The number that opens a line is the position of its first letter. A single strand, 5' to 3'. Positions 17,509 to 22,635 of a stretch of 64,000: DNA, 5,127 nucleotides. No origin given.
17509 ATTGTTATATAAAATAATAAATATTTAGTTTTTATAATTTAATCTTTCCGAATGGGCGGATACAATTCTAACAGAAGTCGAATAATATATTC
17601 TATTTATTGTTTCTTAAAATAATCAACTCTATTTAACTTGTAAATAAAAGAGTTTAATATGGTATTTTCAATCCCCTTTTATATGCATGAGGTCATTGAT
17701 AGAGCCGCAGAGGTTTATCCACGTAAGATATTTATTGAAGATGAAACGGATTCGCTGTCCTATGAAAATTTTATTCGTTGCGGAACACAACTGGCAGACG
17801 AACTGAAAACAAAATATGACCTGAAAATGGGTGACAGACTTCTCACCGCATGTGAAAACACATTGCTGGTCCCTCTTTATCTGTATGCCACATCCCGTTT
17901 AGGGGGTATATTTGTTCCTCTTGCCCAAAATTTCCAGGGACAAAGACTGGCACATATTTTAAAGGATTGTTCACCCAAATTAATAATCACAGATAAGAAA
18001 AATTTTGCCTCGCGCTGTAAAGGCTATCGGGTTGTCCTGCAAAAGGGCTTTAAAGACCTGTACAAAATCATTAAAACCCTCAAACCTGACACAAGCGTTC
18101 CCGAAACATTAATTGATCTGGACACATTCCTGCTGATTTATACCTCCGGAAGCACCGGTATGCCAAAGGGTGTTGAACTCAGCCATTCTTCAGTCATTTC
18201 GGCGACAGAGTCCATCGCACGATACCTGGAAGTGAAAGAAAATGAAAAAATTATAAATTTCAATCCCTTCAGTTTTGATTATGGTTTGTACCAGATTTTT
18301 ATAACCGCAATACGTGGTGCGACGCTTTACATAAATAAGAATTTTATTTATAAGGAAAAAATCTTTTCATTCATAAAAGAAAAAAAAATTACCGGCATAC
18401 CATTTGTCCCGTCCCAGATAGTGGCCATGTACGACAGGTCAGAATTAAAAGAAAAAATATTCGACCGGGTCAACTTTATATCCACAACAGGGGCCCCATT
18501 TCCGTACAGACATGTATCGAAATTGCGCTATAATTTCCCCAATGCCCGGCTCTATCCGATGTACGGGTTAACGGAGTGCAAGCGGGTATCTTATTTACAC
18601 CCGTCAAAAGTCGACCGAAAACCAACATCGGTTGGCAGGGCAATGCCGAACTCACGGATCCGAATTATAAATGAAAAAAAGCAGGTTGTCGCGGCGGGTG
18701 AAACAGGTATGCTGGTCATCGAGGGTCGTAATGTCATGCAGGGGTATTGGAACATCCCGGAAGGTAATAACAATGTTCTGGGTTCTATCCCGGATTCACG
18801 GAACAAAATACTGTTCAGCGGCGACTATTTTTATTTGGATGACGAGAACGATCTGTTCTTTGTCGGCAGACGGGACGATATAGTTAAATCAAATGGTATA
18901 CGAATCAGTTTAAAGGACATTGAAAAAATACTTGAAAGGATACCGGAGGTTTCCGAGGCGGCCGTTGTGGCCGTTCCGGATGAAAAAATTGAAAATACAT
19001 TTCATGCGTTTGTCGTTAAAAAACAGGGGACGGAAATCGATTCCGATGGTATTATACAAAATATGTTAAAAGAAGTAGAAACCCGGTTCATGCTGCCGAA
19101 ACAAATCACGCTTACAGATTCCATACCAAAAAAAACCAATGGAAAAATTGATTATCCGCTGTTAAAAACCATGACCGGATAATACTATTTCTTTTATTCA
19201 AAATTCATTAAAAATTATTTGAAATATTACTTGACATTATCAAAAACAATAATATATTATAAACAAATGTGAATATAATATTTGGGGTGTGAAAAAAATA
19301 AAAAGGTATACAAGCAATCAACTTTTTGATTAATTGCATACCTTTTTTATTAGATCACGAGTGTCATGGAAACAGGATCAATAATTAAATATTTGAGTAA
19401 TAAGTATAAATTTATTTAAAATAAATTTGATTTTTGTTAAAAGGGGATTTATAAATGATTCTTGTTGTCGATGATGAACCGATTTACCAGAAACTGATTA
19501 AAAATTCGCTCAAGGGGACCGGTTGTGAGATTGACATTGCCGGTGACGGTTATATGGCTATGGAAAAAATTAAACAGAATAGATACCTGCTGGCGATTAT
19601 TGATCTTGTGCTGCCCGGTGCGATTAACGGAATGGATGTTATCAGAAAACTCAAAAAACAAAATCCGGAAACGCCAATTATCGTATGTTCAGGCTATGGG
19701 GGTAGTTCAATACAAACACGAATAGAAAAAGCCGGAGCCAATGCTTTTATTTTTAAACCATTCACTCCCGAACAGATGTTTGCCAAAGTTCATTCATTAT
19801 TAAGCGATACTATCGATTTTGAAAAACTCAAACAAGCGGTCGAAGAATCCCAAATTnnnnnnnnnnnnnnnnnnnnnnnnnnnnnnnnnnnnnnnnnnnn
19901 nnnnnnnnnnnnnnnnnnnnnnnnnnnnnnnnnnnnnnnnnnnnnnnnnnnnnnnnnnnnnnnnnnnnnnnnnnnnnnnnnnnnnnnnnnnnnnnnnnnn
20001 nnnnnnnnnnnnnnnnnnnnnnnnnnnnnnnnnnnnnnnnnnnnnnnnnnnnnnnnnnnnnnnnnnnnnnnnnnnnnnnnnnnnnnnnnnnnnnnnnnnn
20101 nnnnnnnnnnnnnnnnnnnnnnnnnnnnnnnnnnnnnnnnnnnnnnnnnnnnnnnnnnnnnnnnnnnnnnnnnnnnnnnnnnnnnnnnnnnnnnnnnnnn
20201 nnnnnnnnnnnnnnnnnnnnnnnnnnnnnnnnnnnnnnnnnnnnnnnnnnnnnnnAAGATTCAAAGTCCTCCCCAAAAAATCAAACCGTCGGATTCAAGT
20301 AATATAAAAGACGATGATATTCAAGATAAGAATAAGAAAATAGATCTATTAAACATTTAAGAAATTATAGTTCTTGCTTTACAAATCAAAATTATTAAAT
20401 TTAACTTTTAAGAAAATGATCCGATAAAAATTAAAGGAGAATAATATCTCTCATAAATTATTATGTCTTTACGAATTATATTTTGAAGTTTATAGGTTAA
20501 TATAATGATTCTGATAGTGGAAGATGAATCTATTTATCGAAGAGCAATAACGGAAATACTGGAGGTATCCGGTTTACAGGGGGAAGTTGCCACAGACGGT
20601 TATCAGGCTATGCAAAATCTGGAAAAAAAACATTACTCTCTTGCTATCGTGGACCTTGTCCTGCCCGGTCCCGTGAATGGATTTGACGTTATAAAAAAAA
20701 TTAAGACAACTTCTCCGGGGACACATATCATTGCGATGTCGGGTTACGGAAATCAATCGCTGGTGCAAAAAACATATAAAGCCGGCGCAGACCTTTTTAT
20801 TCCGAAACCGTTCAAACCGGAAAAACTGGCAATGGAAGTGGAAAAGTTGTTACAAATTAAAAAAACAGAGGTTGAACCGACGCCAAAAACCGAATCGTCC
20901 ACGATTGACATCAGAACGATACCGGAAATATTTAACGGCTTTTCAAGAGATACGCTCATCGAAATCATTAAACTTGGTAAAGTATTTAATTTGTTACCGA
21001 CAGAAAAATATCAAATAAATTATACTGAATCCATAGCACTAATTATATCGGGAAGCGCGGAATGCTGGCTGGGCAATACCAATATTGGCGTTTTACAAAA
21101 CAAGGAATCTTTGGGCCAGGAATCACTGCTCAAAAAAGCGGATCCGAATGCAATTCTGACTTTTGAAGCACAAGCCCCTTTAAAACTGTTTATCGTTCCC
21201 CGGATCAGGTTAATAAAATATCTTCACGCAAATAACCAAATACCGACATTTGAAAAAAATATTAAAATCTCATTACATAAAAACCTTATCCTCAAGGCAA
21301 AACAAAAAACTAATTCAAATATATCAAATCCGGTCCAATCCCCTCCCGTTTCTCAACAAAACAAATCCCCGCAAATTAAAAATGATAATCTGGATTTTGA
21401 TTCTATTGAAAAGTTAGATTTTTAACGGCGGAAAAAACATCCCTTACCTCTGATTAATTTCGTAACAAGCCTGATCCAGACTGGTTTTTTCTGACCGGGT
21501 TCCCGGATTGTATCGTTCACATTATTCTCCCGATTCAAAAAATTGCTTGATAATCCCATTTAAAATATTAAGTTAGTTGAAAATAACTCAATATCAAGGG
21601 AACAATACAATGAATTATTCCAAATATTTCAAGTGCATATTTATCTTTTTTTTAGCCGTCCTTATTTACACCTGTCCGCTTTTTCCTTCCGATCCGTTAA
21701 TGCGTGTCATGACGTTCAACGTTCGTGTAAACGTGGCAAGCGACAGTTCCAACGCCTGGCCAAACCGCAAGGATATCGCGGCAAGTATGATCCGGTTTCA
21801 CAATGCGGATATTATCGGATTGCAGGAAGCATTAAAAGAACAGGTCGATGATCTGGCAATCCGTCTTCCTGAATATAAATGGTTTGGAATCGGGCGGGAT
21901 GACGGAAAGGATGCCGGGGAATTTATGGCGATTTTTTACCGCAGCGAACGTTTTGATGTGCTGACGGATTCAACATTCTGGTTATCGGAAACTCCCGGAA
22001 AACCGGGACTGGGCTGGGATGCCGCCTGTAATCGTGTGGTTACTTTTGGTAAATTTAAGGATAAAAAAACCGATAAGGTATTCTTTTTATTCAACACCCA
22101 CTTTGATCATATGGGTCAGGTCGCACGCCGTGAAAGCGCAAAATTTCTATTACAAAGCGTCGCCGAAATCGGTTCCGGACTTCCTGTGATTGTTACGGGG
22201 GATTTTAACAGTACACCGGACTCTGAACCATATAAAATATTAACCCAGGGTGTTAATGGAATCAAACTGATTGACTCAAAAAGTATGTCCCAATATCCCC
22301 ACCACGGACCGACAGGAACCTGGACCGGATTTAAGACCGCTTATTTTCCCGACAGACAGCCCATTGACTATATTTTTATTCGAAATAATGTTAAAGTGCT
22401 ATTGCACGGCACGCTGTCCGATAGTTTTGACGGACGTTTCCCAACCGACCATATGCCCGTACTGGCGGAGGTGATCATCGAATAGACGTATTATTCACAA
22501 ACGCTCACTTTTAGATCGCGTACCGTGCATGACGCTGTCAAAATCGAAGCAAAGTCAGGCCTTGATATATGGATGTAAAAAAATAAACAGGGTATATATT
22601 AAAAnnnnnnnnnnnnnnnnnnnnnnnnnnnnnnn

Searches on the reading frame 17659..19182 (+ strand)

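Call 7: search_protein_families(library=pfam, proteins=[window:17659-19182:+], max_evalue=0.01)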
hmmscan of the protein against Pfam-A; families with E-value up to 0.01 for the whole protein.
window:17659-19182:+ (507 aa): 2 families
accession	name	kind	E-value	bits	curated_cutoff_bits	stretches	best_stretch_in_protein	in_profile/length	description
PF00501.34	AMP-binding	-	4e-66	223.8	29.9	1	14-364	2-384/384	AMP-binding enzyme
PF13193.12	AMP-binding_C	-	3.7e-12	47.4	24.5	1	421-496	2-76/76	AMP-binding enzyme C-terminal domain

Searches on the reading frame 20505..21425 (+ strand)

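Call 100: search_protein_families(library=pfam, proteins=[window:20505-21425:+], max_evalue=0.00001)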
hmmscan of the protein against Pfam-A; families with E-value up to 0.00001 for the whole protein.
window:20505-21425:+ (306 aa): 1 family
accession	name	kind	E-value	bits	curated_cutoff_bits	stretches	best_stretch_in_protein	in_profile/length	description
PF00072.30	Response_reg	-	1.7e-25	89.8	30.2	1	2-111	1-109/111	Response regulator receiver domain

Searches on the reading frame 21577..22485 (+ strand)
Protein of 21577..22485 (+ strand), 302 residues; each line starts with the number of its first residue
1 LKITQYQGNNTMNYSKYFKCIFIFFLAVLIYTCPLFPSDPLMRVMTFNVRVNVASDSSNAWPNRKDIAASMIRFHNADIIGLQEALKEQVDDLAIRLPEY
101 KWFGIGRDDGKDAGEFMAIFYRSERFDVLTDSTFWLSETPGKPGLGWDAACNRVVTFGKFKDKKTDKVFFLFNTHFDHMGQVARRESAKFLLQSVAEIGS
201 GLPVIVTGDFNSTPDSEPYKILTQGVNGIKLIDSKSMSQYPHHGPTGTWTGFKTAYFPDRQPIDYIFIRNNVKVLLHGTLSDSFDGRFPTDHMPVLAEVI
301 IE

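Call 100: search_protein_families(library=pfam, proteins=[window:21577-22485:+], max_evalue=0.00001)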
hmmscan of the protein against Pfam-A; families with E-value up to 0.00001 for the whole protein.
window:21577-22485:+ (302 aa): 1 family
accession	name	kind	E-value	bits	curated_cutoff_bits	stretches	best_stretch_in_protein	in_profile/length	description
PF03372.29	Exo_endo_phos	-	8.4e-23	81.7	24.5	1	45-292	1-225/225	Endonuclease/Exonuclease/phosphatase family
